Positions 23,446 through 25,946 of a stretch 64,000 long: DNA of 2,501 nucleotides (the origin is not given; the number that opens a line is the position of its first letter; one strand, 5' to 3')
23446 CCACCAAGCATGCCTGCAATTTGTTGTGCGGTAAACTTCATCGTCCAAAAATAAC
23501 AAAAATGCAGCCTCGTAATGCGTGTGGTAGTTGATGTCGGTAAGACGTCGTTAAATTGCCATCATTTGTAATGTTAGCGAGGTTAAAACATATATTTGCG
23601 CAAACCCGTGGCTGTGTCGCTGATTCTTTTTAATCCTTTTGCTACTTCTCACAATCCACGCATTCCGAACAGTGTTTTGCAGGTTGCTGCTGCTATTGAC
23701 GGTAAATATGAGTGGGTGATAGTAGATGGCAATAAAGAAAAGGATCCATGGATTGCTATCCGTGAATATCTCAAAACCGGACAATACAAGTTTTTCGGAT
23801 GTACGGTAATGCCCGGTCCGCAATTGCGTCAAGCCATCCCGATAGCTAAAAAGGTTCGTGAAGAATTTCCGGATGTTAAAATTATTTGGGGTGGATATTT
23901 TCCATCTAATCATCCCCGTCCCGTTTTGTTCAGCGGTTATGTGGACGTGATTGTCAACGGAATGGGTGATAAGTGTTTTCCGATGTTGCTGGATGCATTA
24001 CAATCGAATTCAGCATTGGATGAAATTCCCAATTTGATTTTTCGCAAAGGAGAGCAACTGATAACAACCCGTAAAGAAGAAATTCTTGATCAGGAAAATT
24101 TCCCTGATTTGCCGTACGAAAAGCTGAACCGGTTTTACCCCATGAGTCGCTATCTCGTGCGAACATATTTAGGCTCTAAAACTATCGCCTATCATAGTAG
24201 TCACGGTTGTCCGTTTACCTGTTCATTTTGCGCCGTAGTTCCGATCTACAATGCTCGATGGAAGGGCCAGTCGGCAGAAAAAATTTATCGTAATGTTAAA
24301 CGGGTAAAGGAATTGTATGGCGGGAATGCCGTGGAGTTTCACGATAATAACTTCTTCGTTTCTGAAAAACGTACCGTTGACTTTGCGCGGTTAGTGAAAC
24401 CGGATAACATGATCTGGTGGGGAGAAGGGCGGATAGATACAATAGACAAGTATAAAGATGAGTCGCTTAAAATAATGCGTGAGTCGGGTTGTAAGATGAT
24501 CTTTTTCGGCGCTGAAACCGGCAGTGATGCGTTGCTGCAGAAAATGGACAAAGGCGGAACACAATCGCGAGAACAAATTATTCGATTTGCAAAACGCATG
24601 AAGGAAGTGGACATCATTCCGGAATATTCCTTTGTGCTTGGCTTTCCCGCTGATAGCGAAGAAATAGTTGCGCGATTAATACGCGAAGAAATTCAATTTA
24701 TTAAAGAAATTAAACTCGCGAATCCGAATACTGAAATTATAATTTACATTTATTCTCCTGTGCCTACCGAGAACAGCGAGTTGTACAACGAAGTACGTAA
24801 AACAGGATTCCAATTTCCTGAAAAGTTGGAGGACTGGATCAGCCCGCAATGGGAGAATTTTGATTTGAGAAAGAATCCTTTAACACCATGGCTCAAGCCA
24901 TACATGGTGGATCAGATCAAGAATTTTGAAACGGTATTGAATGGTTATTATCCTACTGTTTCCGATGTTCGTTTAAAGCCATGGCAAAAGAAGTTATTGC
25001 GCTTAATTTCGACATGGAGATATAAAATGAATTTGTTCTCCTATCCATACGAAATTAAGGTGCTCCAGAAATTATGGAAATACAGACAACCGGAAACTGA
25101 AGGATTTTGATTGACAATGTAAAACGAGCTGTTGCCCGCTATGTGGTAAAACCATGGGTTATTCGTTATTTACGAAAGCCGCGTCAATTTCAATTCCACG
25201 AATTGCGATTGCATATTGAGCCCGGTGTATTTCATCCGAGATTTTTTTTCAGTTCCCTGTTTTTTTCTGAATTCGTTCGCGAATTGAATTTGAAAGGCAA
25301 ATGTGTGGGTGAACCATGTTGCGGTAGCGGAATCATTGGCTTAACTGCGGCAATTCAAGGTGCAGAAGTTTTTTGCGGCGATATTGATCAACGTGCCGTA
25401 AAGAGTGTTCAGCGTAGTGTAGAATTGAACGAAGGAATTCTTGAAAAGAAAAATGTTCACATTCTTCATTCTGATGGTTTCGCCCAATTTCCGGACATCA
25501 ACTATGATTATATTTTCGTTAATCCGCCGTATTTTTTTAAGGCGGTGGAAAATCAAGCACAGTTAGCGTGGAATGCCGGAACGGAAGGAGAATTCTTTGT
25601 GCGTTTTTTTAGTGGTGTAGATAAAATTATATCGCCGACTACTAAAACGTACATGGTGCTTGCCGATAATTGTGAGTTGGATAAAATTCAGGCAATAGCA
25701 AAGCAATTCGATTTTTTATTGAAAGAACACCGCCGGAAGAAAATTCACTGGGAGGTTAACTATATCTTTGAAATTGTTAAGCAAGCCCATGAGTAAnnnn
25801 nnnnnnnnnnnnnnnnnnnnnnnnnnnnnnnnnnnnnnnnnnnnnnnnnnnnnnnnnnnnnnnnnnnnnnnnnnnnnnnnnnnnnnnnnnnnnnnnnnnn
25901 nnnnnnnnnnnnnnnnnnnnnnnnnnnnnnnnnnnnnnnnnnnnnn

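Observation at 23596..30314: Six-gene overlapping operon: three B12-binding radical SAM enzymes, two SAM methyltransferases and a nucleotidyltransferase-fold protein, with no assignable pathway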

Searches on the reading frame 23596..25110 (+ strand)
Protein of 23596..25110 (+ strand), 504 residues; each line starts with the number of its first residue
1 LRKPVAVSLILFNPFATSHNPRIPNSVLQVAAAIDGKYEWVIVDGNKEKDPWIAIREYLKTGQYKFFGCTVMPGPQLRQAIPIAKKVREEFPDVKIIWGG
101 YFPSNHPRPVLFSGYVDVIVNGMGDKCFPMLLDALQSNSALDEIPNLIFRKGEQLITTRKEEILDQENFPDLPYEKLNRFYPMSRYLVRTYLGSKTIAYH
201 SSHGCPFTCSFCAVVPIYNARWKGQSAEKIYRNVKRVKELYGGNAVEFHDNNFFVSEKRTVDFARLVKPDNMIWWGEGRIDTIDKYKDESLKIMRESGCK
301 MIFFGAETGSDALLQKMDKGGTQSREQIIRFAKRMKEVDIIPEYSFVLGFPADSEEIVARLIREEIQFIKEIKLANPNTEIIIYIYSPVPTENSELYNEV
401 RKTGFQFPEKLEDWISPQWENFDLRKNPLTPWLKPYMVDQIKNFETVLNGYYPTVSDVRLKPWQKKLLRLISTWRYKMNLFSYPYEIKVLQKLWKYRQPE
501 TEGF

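Call 5: search_protein_families(library=pfam, proteins=[window:23596-25110:+], max_evalue=0.01)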
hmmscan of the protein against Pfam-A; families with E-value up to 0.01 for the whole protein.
window:23596-25110:+ (504 aa): 2 families
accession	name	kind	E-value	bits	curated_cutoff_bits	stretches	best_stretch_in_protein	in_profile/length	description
PF04055.27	Radical_SAM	-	8.7e-14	52.5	29.5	1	201-362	3-163/166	Radical SAM superfamily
PF02310.24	B12-binding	-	2.4e-08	34.3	32.1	1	24-129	14-118/121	B12 binding domain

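Call 6: search_protein_families(library=ncbifam, proteins=[window:23596-25110:+], max_evalue=0.01)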
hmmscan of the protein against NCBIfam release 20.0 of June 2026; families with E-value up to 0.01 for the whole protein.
window:23596-25110:+ (504 aa): 23 families
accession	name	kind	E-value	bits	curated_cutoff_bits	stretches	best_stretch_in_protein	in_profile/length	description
TIGR04479.1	bcpD_PhpK_rSAM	subfamily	6.4e-32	110.6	600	1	55-373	102-410/504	PhpK family radical SAM P-methyltransferase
NF050148.1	rSAM_ApyD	equivalog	7.2e-30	104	750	1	80-355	90-353/645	RiPP biosynthesis radical SAM protein ApyD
TIGR03471.1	HpnJ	equivalog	1.3e-29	103.5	577.6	1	75-409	79-396/472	hopanoid biosynthesis associated radical SAM protein HpnJ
TIGR02026.1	BchE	equivalog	5.5e-27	94.8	481.35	1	75-367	74-364/497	magnesium-protoporphyrin IX monomethyl ester anaerobic oxidative cyclase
TIGR03975.1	rSAM_ocin_1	subfamily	3.8e-21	75.2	281.85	1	59-388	124-449/606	RiPP maturation radical SAM C-methyltransferase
TIGR04013.1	B12_SAM_MJ_1487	hypoth_equivalog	1.2e-20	73.8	251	2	79-239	58-194/382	TIGR04013 family B12-binding domain/radical SAM domain-containing protein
TIGR04014.1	B12_SAM_MJ_0865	equivalog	2.8e-19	69.2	360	1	83-391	60-351/434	methyl-coenzyme M reductase glutamine C-methyltransferase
TIGR04385.1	B12_rSAM_cofa1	equivalog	4.7e-17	62.3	450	1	33-372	31-364/438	B12 lower ligand biosynthesis radical SAM protein BzaD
TIGR04367.1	HpnR_B12_rSAM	equivalog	7.9e-17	60.9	650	1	78-325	75-312/490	hopanoid C-3 methylase HpnR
NF038361.1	rSAM_Sden_1168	equivalog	1.9e-16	59.7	575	1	55-399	132-472/560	Sden_1168 family B12-binding radical SAM P-methyltransferase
NF033070.1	rSAM_AprD4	equivalog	1.3e-15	57.3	500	1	182-391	182-383/456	AprD4 family radical SAM diol-dehydratase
NF040546.1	rSAM_CUAEP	equivalog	1.2e-14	53.9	500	1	76-362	60-335/468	CUAEP/CCAEP-tail radical SAM (seleno)protein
TIGR04190.1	B12_SAM_Ta0216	equivalog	2.2e-13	49.6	500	1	55-213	71-236/554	TIGR04190 family B12-binding domain/radical SAM domain protein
TIGR04072.2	rSAM_ladder_B12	equivalog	9.9e-13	47.5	360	1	81-363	87-344/443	lipid biosynthesis B12-binding/radical SAM protein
NF040542.1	rSAM_RCCLKC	equivalog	9.8e-12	44.7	450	1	77-335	62-320/423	arsinothricin biosynthesis radical SAM protein ArsL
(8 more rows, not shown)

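Call 28: search_solved_structures(query=window:23596-25110:+, max_evalue=0.001)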
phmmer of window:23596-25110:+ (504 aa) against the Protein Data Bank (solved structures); distinct sequences matched with E-value up to 0.001: 5.
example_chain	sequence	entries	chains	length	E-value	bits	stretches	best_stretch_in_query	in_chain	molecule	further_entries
6fd2_B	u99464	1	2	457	4.7e-10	41.9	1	197-391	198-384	Putative apramycin biosynthetic oxidoreductase 4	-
9ccb_A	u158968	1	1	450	3.4e-08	35.8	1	104-357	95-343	Radical SAM core domain-containing protein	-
7kdx_A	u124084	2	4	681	6.5e-07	31.6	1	77-213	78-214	Methyltransferase TokK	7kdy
4jc0_A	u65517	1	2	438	5.7e-06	28.5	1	171-370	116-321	Ribosomal protein S12 methylthiotransferase RimO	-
2qgq_A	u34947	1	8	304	5e-05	25.4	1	201-370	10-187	Protein TM_1862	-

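Call 46: search_protein_families(library=padloc, proteins=[window:23596-25110:+], max_evalue=0.001)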
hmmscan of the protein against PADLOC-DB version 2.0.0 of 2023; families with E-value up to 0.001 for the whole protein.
window:23596-25110:+ (504 aa): 0 families

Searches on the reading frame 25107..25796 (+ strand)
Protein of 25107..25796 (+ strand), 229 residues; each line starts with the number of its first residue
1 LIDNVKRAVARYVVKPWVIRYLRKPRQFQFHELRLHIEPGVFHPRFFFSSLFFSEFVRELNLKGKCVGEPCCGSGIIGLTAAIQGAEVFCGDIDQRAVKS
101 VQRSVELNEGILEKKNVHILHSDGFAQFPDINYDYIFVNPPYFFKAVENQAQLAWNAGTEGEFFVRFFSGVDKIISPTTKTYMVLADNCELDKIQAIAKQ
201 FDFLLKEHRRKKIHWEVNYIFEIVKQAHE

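Call 5: search_protein_families(library=pfam, proteins=[window:25107-25796:+], max_evalue=0.01)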
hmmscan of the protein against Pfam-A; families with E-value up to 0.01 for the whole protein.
window:25107-25796:+ (229 aa): 4 families
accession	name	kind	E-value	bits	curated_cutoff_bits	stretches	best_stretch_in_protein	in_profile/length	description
PF05175.20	MTS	-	1.3e-10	41.6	23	1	35-153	4-118/170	Methyltransferase small domain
PF03602.21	Cons_hypoth95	-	3.6e-06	27.2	24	1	62-151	40-133/182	Conserved hypothetical protein 95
PF06325.19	PrmA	-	4.2e-05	23.6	22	1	63-139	161-233/296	Ribosomal protein L11 methyltransferase (PrmA)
PF10294.15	Methyltransf_16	-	0.0057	16.9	21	1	57-118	40-103/174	Lysine methyltransferase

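Call 6: search_protein_families(library=ncbifam, proteins=[window:25107-25796:+], max_evalue=0.01)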
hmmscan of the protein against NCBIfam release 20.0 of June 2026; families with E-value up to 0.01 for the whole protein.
window:25107-25796:+ (229 aa): 18 families
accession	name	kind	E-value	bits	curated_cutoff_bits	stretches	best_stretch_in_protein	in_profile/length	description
NF011529.0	PRK14968.1-3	equivalog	7.5e-20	71.2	162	1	29-222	4-193/198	putative methyltransferase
TIGR03534.1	RF_mod_PrmC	equivalog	4.1e-14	52.7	199.1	1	26-149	51-173/253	peptide chain release factor N(5)-glutamine methyltransferase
NF011528.0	PRK14968.1-2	equivalog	5.7e-14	52.1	171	1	63-227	38-199/205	putative methyltransferase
TIGR03533.1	L3_gln_methyl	equivalog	1.5e-12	47.5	229.7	1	9-145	68-202/284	50S ribosomal protein L3 N(5)-glutamine methyltransferase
TIGR00536.1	hemK_fam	subfamily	2.9e-12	46.3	115.5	1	17-146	69-196/286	HemK family protein methyltransferase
TIGR00537.1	hemK_rel_arch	hypoth_equivalog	8.1e-11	41.9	87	1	61-199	17-155/179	HemK2/MTQ2 family protein methyltransferase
TIGR03704.1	PrmC_rel_meth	equivalog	6.8e-09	35.5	248.8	1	29-110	51-135/251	putative protein N(5)-glutamine methyltransferase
NF011527.0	PRK14968.1-1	equivalog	1.6e-07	31.2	242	1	65-203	36-169/192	putative methyltransferase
NF001786.0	PRK00517.2-4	equivalog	4.6e-07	29.2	327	1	55-114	135-194/277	50S ribosomal protein L11 methyltransferase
NF011530.0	PRK14968.1-4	equivalog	4.9e-06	26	243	1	72-221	48-193/202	putative methyltransferase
TIGR00406.1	prmA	equivalog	1e-05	25.1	183.15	1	56-113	152-209/288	50S ribosomal protein L11 methyltransferase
NF002421.0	PRK01544.1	equivalog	0.00036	19.4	567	1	61-156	136-228/524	bifunctional peptide chain release factor N(5)-glutamine methyltransferase PrmC/tRNA (guanosine(46)-N7)-methyltransferase TrmB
NF047853.1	tRm6a37MtseTrmN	equivalog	0.00063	19.5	350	1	71-152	51-134/244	tRNA(1)(Val) (adenine(37)-N(6))-methyltransferase TrmN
TIGR02021.1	BchM-ChlM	equivalog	0.001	18.6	158.9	1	59-106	50-97/218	magnesium protoporphyrin IX methyltransferase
TIGR00095.1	TIGR00095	equivalog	0.0025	17.5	117.5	1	67-156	56-148/194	16S rRNA (guanine(966)-N(2))-methyltransferase RsmD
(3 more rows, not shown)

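Call 46: search_protein_families(library=padloc, proteins=[window:25107-25796:+], max_evalue=0.001)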
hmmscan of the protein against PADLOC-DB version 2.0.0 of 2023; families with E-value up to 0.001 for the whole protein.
window:25107-25796:+ (229 aa): 1 family
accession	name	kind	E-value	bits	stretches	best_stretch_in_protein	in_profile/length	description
PDLC04134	mad2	-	7.4e-18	62.6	1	54-203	281-417/492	mads_2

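Call 49: search_solved_structures(query=window:25107-25796:+, max_evalue=0.001)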
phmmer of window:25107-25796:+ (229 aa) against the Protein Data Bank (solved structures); distinct sequences matched with E-value up to 0.001: 1.
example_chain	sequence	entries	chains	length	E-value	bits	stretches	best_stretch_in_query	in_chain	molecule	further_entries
1dus_A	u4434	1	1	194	5.6e-07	32.5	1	71-142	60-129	MJ0882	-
